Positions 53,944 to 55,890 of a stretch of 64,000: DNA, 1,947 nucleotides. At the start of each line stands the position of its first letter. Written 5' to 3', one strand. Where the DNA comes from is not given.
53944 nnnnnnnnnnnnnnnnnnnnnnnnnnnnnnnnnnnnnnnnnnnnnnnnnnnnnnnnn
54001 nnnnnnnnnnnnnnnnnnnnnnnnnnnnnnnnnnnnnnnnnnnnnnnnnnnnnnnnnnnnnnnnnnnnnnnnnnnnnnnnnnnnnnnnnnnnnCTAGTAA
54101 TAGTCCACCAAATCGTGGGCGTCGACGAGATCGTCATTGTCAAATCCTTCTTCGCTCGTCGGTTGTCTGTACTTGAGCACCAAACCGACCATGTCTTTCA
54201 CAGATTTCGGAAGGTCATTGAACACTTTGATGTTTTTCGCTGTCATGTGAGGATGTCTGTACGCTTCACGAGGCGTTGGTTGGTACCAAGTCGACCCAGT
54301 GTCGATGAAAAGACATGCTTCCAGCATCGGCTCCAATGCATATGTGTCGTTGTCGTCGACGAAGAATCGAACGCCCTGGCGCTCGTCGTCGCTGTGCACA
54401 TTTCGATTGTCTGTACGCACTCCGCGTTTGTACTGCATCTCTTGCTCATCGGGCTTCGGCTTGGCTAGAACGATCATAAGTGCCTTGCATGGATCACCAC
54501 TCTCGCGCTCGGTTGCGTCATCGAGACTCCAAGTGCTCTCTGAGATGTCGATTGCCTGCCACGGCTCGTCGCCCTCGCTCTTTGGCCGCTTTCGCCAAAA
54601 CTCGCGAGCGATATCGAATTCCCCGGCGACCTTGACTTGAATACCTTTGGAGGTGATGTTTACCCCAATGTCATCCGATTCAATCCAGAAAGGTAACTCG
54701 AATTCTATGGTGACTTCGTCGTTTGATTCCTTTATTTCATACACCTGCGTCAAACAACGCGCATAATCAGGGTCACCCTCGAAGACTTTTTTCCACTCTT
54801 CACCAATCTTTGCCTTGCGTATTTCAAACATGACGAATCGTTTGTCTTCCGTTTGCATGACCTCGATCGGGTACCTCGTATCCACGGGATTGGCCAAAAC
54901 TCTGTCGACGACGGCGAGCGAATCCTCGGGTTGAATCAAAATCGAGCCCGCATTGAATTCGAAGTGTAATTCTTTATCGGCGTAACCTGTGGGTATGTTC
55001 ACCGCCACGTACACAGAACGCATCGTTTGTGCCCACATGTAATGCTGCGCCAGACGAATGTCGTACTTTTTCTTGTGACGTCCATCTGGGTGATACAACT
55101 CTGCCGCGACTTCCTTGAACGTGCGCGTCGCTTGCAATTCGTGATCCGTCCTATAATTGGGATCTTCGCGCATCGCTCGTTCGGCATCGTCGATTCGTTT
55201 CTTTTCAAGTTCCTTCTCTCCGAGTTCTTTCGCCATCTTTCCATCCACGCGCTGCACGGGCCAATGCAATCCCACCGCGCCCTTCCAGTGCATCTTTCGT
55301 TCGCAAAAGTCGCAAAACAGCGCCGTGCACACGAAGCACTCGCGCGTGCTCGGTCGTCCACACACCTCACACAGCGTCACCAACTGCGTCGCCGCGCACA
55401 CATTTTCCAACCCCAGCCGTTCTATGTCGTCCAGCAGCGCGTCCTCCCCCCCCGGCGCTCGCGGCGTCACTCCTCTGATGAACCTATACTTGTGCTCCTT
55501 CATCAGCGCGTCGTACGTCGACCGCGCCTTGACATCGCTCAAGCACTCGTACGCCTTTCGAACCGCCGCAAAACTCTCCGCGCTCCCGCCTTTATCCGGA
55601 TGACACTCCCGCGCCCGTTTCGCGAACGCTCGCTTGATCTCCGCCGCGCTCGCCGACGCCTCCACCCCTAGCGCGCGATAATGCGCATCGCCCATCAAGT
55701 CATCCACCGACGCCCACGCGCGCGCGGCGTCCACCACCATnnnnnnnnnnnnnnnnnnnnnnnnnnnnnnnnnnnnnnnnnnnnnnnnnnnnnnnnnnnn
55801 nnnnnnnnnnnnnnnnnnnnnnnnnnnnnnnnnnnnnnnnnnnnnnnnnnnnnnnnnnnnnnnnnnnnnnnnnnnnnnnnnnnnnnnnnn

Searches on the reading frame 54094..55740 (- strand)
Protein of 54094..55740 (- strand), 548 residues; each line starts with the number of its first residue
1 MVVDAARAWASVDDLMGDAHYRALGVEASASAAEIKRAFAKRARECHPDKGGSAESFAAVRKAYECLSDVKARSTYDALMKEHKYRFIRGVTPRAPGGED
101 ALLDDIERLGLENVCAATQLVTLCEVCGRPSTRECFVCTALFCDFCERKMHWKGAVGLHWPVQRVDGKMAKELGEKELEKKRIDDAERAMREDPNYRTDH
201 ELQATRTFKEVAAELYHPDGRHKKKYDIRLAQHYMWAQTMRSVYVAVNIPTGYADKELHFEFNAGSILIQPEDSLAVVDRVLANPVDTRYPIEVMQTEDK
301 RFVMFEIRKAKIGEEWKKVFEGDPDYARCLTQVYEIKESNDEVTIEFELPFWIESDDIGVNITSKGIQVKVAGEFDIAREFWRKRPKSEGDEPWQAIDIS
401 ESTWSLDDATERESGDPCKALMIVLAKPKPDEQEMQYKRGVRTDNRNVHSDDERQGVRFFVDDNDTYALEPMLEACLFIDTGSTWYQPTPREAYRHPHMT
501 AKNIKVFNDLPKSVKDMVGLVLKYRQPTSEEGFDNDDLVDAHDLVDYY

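Call 74: search_protein_families(library=pfam, proteins=[window:54094-55740:-], max_evalue=0.001)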
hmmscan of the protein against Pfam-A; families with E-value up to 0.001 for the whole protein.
window:54094-55740:- (548 aa): 3 families
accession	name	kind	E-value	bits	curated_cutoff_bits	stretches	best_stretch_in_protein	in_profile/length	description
PF00226.36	DnaJ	-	3.6e-17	62.6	27.8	1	20-77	2-63/63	DnaJ domain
PF04969.22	CS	-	6e-10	40.4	21.3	0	233-288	2-60/78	CS domain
PF22586.1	ANCHR-like_BBOX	-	0.0007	20.1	27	0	123-155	1-33/39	ANCHR-like B-box zinc-binding domain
